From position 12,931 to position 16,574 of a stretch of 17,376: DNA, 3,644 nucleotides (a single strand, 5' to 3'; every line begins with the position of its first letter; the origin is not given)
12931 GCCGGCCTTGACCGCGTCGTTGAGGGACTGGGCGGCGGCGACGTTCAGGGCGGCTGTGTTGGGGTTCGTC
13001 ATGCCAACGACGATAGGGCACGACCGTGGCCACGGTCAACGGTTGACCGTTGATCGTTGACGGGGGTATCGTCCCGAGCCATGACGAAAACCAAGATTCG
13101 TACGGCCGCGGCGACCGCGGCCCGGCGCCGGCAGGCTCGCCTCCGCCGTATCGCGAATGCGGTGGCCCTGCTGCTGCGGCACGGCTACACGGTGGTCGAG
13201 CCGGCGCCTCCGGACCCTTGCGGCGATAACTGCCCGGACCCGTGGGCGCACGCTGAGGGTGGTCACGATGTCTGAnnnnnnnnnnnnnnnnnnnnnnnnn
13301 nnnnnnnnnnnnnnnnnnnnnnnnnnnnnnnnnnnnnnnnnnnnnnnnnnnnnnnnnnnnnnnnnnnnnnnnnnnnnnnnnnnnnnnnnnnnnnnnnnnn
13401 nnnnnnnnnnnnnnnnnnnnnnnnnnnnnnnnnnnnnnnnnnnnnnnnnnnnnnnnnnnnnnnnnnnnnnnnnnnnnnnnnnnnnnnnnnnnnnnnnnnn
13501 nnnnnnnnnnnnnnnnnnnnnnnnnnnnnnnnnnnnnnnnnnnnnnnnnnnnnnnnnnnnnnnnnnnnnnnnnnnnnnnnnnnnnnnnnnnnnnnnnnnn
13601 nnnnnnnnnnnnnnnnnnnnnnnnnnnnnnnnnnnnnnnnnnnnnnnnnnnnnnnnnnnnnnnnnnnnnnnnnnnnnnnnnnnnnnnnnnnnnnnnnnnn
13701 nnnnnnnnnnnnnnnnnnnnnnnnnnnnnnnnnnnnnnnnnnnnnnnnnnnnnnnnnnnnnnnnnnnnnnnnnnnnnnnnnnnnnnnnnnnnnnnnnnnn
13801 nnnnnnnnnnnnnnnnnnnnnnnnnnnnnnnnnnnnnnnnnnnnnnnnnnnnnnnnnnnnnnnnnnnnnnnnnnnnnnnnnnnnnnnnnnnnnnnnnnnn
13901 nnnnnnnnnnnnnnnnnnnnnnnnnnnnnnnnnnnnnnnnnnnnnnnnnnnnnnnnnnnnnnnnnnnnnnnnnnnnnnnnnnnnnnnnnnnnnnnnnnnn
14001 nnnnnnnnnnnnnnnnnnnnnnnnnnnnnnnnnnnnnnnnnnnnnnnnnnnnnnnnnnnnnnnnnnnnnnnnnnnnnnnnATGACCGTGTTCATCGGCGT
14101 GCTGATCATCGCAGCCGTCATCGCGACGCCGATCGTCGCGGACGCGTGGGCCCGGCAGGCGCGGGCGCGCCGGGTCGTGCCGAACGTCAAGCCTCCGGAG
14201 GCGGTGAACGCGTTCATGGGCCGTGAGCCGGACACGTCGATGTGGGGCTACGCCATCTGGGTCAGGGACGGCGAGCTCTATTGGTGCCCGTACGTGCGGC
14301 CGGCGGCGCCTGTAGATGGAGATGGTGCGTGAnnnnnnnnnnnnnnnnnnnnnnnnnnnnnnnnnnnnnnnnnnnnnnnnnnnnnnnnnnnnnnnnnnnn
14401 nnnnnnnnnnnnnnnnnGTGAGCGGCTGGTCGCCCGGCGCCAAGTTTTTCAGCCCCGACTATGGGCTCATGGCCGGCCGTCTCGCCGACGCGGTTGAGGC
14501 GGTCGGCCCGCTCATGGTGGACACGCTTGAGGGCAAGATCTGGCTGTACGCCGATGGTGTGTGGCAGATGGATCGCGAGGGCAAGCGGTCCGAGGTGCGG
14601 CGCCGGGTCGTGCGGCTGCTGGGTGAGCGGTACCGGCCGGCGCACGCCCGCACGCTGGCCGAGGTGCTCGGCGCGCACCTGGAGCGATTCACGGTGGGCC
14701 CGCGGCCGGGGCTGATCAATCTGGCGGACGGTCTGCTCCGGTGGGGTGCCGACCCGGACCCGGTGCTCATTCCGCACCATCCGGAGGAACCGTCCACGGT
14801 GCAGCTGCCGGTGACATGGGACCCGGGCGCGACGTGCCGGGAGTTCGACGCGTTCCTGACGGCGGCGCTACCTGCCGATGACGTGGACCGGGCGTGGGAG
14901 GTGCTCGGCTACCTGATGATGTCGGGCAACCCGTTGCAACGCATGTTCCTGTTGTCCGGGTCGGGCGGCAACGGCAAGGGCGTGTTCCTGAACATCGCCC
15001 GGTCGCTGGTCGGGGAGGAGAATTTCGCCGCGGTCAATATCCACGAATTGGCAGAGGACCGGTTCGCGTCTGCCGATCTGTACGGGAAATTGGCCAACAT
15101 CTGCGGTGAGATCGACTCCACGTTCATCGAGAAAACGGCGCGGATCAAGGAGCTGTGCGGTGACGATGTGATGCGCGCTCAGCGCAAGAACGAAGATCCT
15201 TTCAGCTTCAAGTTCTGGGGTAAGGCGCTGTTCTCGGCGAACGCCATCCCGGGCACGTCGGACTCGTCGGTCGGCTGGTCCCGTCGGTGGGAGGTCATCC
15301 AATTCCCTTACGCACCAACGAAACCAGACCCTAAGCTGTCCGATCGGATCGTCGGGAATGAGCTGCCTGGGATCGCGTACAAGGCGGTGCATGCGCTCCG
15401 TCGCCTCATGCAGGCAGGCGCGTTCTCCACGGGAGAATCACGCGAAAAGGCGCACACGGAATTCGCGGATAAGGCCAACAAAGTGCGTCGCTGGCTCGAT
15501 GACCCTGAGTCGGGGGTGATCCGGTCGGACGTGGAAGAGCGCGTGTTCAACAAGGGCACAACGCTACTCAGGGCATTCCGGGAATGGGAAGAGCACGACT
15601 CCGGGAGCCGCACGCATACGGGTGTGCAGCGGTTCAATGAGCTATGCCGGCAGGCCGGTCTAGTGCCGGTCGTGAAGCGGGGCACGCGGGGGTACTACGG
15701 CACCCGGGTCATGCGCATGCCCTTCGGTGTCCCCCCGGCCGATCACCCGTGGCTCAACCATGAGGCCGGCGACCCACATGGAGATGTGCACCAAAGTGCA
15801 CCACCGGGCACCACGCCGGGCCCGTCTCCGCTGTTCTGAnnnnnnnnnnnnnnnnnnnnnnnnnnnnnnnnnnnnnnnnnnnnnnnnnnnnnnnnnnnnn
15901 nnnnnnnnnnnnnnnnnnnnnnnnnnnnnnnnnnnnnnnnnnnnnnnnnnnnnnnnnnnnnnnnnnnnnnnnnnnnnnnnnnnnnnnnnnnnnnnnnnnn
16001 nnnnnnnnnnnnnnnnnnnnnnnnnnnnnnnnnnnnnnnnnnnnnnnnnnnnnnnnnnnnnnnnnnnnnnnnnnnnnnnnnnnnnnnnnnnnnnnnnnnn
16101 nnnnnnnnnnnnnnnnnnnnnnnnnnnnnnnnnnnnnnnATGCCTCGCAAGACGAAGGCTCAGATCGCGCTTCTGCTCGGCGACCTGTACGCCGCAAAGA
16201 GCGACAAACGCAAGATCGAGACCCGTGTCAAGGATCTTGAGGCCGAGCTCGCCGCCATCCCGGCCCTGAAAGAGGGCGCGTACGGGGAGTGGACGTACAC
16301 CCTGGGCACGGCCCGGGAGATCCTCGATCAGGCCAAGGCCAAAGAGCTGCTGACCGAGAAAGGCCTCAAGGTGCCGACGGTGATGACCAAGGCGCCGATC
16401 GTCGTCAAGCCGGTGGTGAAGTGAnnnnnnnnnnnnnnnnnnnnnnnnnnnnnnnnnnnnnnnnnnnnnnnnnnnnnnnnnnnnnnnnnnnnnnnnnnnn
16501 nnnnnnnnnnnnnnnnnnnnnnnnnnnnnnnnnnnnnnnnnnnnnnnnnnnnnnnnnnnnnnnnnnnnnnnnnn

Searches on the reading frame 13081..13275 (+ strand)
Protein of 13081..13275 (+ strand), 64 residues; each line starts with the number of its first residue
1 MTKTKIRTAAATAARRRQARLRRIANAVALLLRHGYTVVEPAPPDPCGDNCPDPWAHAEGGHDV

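Call 8: search_protein_families(library=pfam, proteins=[window:13081-13275:+], max_evalue=0.01)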
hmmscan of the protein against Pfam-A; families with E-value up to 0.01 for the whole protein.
window:13081-13275:+ (64 aa): 0 families

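Call 9: search_protein_families(library=phrogs, proteins=[window:13081-13275:+], max_evalue=0.01)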
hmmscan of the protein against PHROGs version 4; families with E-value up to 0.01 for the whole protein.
window:13081-13275:+ (64 aa): 0 families

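Call 35: find_homologous_proteins(query=window:13081-13275:+, max_evalue=0.01)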
Query window:13081-13275:+ (64 aa): 1 proteins with E <= 0.01 among 1 candidates.
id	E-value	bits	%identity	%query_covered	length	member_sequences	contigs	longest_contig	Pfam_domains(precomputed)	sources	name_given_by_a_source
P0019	9.2e-37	141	100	100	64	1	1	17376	-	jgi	jgi:hypothetical protein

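Call 53: search_solved_structures(query=A3, max_evalue=10)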
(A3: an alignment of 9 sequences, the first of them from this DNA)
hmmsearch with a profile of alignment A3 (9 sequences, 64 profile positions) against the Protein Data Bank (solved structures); distinct sequences matched with E-value up to 10: 17.
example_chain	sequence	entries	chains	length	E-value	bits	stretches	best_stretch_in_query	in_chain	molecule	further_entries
3zpl_A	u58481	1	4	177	0.12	15.4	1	14-40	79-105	PUTATIVE MARR-FAMILY TRANSCRIPTIONAL REPRESSOR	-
8wt0_B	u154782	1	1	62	0.17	14.9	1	15-42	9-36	DUF2559 domain-containing protein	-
8any_A6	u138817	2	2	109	0.62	13.1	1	10-41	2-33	SRA stem-loop-interacting RNA-binding protein, mitochondrial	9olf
5m8h_A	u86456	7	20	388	1.1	12.3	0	20-44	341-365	ATP phosphoribosyltransferase regulatory subunit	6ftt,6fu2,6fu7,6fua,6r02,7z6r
9ezt_C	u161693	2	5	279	1.3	12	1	25-44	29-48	NAD(P)H dehydrogenase [quinone] 1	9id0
9ezr_A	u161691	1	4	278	1.4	12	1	25-44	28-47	NAD(P)H dehydrogenase [quinone] 1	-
1qbg_A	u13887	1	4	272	1.5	11.9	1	25-44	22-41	NAD(P)H DEHYDROGENASE [QUINONE] 1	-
1h66_A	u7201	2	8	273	1.5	11.9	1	25-44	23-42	NAD(P)H DEHYDROGENASE [QUINONE] 1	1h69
1d4a_A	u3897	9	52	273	1.5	11.9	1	25-44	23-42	QUINONE REDUCTASE | NAD(P)H DEHYDROGENASE [QUINONE] 1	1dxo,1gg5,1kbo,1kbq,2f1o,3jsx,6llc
9ezs_C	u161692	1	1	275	1.5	11.9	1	25-44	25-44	NAD(P)H dehydrogenase [quinone] 1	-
6fy4_A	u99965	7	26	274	1.5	11.9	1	25-44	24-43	NAD(P)H dehydrogenase [quinone] 1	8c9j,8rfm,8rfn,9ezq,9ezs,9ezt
5fuq_A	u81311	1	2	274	1.5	11.9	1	25-44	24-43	NAD(P)H DEHYDROGENASE [QUINONE] 1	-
8ok0_A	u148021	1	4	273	1.5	11.9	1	25-44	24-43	NAD(P)H dehydrogenase [quinone] 1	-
5eai_A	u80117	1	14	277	1.5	11.8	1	25-44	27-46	NAD(P)H dehydrogenase [quinone] 1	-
5ea2_A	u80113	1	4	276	1.5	11.8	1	25-44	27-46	NAD(P)H dehydrogenase [quinone] 1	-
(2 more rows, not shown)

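Call 54: search_protein_families(library=pfam, alignment_id=A3, max_evalue=5)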
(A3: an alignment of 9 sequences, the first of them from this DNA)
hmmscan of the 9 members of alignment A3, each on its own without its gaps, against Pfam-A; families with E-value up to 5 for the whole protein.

A. member 1, seq(64 aa): 0 families

B. families by the number of members that match (of 9 scanned): 2 families
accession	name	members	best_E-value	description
PF03578.20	HGWP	1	0.066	HGWP repeat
PF02838.20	Glyco_hydro_20b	1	0.13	Glycosyl hydrolase family 20, domain 2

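Call 71: find_homologous_proteins(query=A3, max_evalue=0.01)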
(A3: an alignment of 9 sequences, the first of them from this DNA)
Query A3 (9 sequences) (64 aa, profile of the alignment): 27 proteins with E <= 0.01 among 8000 candidates.
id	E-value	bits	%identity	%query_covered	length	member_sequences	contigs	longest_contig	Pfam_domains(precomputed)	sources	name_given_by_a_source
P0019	2.7e-26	109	100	100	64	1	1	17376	-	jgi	jgi:hypothetical protein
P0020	1.6e-24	103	73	17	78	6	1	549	-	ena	-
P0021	3.7e-24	102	100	9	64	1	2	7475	-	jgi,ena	jgi:hypothetical protein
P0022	4.4e-24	102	48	84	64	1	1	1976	-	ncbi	-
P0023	1.4e-21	94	-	-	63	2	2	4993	-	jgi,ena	-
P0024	1.5e-20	90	49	70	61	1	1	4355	-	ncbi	-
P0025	2.0e-20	90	54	64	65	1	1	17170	-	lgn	-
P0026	2.1e-15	74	51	55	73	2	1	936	-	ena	-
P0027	3.2e-15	73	47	47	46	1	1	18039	-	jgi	jgi:hypothetical protein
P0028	5.4e-14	69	-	-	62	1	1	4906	-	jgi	jgi:hypothetical protein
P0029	1.3e-13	68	55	69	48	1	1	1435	-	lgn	-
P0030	1.7e-12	65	58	56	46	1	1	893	-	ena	-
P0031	2.2e-12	64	53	47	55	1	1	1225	-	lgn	-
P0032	2.6e-12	64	55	100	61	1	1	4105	-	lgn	-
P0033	4.2e-12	63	-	-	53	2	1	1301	-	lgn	-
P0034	2.4e-11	61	58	63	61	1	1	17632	-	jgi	jgi:hypothetical protein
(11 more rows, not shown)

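Call 73: find_encoding_contigs(protein=P0025, flank=3000, max_places=2)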
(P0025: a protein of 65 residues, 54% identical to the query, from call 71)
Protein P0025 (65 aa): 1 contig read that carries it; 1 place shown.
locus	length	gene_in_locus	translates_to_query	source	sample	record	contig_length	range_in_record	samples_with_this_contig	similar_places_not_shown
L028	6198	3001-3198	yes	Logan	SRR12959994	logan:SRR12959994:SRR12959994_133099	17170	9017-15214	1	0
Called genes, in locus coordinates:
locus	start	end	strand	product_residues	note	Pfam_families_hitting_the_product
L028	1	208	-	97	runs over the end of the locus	-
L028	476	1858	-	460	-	PF08706:D5_N (faint), PF19263:DUF5906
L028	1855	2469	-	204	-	-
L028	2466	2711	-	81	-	-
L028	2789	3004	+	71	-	-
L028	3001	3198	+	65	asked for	-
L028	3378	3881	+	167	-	-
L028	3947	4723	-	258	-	-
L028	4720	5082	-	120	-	-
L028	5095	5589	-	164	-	-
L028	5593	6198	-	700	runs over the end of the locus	-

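Call 74: find_encoding_contigs(protein=P0034, flank=3000, max_places=2)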
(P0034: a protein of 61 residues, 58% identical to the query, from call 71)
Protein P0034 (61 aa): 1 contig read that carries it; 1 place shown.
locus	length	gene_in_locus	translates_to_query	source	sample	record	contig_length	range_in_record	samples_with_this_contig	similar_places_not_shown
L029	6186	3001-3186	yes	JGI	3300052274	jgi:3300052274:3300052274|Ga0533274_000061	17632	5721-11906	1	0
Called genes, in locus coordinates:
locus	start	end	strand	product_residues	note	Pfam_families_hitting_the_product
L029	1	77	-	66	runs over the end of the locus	-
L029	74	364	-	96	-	-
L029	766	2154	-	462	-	PF19263:DUF5906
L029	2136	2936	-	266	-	-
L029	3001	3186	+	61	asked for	-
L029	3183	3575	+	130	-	-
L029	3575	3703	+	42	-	-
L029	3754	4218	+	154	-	-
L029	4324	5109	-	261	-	PF01510:Amidase_2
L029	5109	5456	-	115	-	-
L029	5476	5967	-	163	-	-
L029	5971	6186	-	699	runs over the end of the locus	-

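Call 80: predict_structure(alignment_id=A5)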
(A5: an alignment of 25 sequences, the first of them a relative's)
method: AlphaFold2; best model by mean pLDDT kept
length: 64 residues; sequences in the alignment: 25
mean_pLDDT: 79.8   pTM: 0.48
mean pLDDT of the five models: 79.8, 78.9, 78.0, 75.7, 74.6
residues with pLDDT >= 90: 28; 70-90: 10; 50-70: 23; < 50: 3
segments of 3 or more residues with pLDDT < 50: none
pLDDT, mean of each block of 10 residues (from residue 1): 72 95 97 95 69 62 50
secondary structure, 60 per line:
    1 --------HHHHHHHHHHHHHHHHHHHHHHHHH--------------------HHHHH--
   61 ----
elements in order: H9-33 H54-58
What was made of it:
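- SBP is predicted to be one long basic helix (pLDDT 95, call 80).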

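Call 107: search_protein_families(library=ncbifam, proteins=[window:13081-13275:+], max_evalue=0.01)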
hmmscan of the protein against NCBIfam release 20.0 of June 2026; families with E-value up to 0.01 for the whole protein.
window:13081-13275:+ (64 aa): 0 families

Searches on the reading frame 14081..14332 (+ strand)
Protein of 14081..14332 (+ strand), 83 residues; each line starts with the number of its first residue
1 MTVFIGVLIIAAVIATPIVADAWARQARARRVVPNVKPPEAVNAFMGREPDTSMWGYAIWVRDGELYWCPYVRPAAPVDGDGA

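Call 8: search_protein_families(library=pfam, proteins=[window:14081-14332:+], max_evalue=0.01)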
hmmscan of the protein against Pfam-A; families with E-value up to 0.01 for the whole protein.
window:14081-14332:+ (83 aa): 0 families

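Call 9: search_protein_families(library=phrogs, proteins=[window:14081-14332:+], max_evalue=0.01)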
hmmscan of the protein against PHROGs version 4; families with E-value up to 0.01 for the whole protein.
window:14081-14332:+ (83 aa): 1 family
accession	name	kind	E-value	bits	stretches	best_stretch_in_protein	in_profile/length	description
phrog_33742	-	unknown function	0.0057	17.6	1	3-24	12-33/39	-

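Call 107: search_protein_families(library=ncbifam, proteins=[window:14081-14332:+], max_evalue=0.01)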
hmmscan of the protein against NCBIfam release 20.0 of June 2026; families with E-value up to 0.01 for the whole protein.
window:14081-14332:+ (83 aa): 0 families

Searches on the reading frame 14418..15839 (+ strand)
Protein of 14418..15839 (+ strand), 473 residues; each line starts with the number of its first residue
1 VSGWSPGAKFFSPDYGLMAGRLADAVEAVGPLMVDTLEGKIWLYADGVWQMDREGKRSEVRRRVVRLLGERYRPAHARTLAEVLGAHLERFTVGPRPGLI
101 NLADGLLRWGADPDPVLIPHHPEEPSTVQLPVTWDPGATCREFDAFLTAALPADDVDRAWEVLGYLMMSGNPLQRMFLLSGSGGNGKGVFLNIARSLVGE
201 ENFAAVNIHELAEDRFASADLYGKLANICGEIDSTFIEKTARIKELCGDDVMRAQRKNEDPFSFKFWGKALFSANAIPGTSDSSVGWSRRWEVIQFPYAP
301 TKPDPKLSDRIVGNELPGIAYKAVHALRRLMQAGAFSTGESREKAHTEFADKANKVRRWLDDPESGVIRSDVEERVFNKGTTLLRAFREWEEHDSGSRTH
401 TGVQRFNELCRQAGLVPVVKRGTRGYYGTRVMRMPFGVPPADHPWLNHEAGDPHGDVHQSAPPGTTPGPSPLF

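Call 8: search_protein_families(library=pfam, proteins=[window:14418-15839:+], max_evalue=0.01)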
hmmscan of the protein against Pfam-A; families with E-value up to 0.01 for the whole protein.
window:14418-15839:+ (473 aa): 2 families
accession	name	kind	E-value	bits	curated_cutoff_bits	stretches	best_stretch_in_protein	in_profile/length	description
PF19263.5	DUF5906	-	1.2e-21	77.9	27.6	1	179-289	1-113/114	Family of unknown function (DUF5906)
PF08706.16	D5_N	-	0.00021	22.1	22.4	1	40-149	19-142/145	D5 N terminal like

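Call 9: search_protein_families(library=phrogs, proteins=[window:14418-15839:+], max_evalue=0.01)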
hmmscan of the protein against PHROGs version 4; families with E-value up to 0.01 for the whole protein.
window:14418-15839:+ (473 aa): 10 families
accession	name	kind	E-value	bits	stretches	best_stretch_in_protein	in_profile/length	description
phrog_864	-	DNA, RNA and nucleotide metabolism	1.6e-61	210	1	39-392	229-580/1064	DNA primase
phrog_16213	-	DNA, RNA and nucleotide metabolism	1.7e-41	143.4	1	36-426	252-649/732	DNA primase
phrog_1156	-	DNA, RNA and nucleotide metabolism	2e-40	140.1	1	97-433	481-827/855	DNA primase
phrog_6088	-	DNA, RNA and nucleotide metabolism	6.3e-38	131.7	1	38-433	355-765/772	DNA primase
phrog_1829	-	DNA, RNA and nucleotide metabolism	5.8e-33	115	1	95-392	426-716/772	DNA primase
phrog_2478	-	DNA, RNA and nucleotide metabolism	3.6e-27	95.8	1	99-431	508-840/854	DNA polymerase/primase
phrog_7601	-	unknown function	2e-20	74.4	1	157-392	3-234/289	-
phrog_1883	-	DNA, RNA and nucleotide metabolism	1.4e-06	27.9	1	175-297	492-618/756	DNA helicase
phrog_4210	-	DNA, RNA and nucleotide metabolism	3.4e-05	22.8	1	142-330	143-335/1304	DNA polymerase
phrog_16950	-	DNA, RNA and nucleotide metabolism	0.00036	19.5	1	96-296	478-685/843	DNA primase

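Call 22: find_related_loci(query=window:14418-15839:+, collection=viral_contigs, flank=6000)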
Query window:14418-15839:+ (473 aa) in viral_contigs; peptide patterns used: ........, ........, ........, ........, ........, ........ (x = any residue, [..] = any of these).
34 stretches matched a pattern; 5 encode a relative of the query (tblastn E <= 1e-3); 5 distinct loci.
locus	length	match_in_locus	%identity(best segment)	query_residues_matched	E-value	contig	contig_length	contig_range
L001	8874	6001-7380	80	4-467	0e+0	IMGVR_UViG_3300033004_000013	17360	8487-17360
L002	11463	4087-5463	75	4-467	0e+0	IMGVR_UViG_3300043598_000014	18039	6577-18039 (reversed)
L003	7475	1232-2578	72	4-463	0e+0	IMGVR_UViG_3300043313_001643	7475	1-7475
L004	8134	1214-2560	72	4-463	0e+0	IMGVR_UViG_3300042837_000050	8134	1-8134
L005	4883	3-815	76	186-463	8e-144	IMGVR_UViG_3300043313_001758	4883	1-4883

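Call 40: find_related_loci(query=A2, collection=metagenome_contigs, flank=4000)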
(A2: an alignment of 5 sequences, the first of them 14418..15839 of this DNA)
Query A2 (473 aa) in metagenome_contigs; peptide patterns used: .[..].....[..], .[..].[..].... (x = any residue, [..] = any of these).
119 stretches matched a pattern; 21 encode a relative of the query (tblastn E <= 1e-3); 21 distinct loci.
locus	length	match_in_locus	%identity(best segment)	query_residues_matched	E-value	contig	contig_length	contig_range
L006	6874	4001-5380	80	4-467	0e+0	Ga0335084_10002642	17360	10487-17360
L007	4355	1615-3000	74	4-473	0e+0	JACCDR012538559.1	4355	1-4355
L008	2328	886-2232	72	4-463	0e+0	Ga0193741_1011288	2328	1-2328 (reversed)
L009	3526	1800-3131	72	4-453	0e+0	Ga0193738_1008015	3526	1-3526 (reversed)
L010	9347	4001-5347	72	4-463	0e+0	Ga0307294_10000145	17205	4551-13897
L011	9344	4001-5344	59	4-462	3e-164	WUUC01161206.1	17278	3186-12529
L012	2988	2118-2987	66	11-304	2e-132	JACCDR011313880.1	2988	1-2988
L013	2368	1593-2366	70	4-265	1e-128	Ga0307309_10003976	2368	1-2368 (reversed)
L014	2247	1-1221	47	17-430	2e-108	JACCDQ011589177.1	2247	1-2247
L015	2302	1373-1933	63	16-205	2e-74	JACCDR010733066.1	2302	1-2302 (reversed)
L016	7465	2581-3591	38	17-362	1e-66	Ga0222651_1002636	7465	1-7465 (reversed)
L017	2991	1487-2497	38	17-362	3e-67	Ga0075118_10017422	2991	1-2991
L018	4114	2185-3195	38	17-362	9e-67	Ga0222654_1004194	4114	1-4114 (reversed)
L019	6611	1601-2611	38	17-362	1e-66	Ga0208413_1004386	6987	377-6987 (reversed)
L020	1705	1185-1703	60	11-187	5e-63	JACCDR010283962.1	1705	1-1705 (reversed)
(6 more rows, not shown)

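Call 43: search_dna_similar(query=window:14418-15839:+, collection=phages, mode=protein, max_evalue=1e-10, max_rows=15)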
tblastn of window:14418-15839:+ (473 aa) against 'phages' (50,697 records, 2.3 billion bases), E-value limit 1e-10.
Records with a match: 555; places in all: 555; records where one place covers at least 80% of the query: 15.
Best place of each record, by identity: <60% 555.
By first word of the organism name: Streptococcus 217; Enterococcus 123; Vibrio 74; Mycobacterium 38; Streptomyces 17; Klebsiella 9; Salmonella 8; Escherichia 8; Bacteriophage 7; Achromobacter 5; and 26 more.
By host as written in the record: Streptococcus thermophilus 59; - 54; Enterococcus faecalis 41; Vibrio lentus 38; Mycobacterium smegmatis mc2 155 33; Enterococcus faecium 13; Klebsiella pneumoniae 7; Streptomyces griseus subsp. griseus ATCC 10137 6; and 200 more.
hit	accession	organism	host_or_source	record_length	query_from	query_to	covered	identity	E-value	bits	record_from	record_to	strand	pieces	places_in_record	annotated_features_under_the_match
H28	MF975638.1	Streptomyces phage Abt2graduatex2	Streptomyces griseus ATCC 10137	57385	36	449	88%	28.3%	1e-36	149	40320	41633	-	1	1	DNA primase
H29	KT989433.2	Streptomyces phage phiSAJS1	Streptomyces avermitilis ATCC 31267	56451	36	456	89%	27.2%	3e-29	127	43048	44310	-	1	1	DNA primase/helicase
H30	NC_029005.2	Streptomyces phage phiSAJS1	Streptomyces avermitilis ATCC 31267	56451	36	456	89%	27.2%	3e-29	127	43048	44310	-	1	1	DNA primase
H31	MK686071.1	Streptomyces phage Mischief19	Streptomyces mirabilis NRRL B-2400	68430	30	433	85%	27.8%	6e-30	129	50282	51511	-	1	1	58: DNA primase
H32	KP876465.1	Streptomyces phage YDN12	Streptomyces griseus subsp. griseus ...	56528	36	446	87%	27.2%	1e-34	144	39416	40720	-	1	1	DNA primase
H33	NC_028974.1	Streptomyces phage YDN12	Streptomyces griseus subsp. griseus ...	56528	36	446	87%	27.2%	1e-34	144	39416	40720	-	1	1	DNA primase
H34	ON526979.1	Streptomyces phage Asis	Streptomyces griseus ATCC 10137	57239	36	449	88%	26.6%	5e-35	145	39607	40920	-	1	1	49: DNA primase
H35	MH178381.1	Streptomyces phage BayC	Streptomyces griseus ATCC 10137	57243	36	449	88%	26.6%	5e-35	145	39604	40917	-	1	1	49: DNA primase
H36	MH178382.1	Streptomyces phage Salete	Streptomyces griseus ATCC 10137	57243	36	449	88%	26.6%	5e-35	145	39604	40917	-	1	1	49: DNA primase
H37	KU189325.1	Streptomyces phage Maih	Streptomyces griseus subsp. griseus ...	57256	36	449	88%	26.6%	5e-35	145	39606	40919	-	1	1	DNA primase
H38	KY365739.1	Streptomyces phage BabyGotBac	Streptomyces griseus ATCC 10137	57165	36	449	88%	26.6%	7e-35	144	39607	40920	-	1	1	DNA primase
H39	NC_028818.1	Streptomyces phage TP1604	Streptomyces griseus subsp. griseus ...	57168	36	449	88%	26.6%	7e-35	144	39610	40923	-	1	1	DNA primase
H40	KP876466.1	Streptomyces phage TP1604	Streptomyces griseus subsp. griseus ...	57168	36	449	88%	26.6%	7e-35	144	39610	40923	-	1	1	DNA primase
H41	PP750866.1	Streptomyces phage Geonosis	Streptomyces griseus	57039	36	446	87%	26.7%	8e-35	144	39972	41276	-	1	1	DNA primase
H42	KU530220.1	Streptomyces phage Xkcd426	Streptomyces griseus subsp. griseus ...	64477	36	426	83%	27.9%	4e-34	142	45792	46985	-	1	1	DNA primase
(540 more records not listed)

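Call 55: find_related_loci(query=A2, collection=genome_contigs, flank=5000)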
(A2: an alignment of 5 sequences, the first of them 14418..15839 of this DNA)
Query A2 (473 aa) in genome_contigs; peptide patterns used: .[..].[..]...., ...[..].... (x = any residue, [..] = any of these).
34 stretches matched a pattern; 1 encode a relative of the query (tblastn E <= 1e-3); 1 distinct loci.
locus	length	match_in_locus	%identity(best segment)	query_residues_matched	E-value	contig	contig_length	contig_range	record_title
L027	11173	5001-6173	40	16-412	2e-81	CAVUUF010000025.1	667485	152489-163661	MAG: uncultured Actinomycetota bacterium isolate MFD09603.bin.1.110 genome assembly, contig: contig_8429, whole genome s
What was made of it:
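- On Phage lysis/lysogeny immunity switch (lambda or BPs type): There are no close relatives in reference bacterial genomes (call 55).
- Only one distant relative (40% identity) was found in 185,579 reference genomes (call 55).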

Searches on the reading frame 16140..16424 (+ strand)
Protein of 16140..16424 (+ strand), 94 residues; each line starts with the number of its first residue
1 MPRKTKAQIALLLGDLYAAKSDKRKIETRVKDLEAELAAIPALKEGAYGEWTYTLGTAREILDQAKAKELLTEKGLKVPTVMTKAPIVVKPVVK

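Call 70: search_protein_families(library=pfam, proteins=[window:16140-16424:+], max_evalue=0.05)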
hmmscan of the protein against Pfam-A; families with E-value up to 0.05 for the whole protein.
window:16140-16424:+ (94 aa): 1 family
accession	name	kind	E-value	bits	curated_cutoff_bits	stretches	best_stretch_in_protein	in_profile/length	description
PF03449.20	GreA_GreB_N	-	0.026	15.2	24.5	0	15-38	44-67/71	Transcription elongation factor, N-terminal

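Call 107: search_protein_families(library=ncbifam, proteins=[window:16140-16424:+], max_evalue=0.01)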
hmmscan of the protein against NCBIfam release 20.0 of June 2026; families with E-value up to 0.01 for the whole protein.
window:16140-16424:+ (94 aa): 0 families
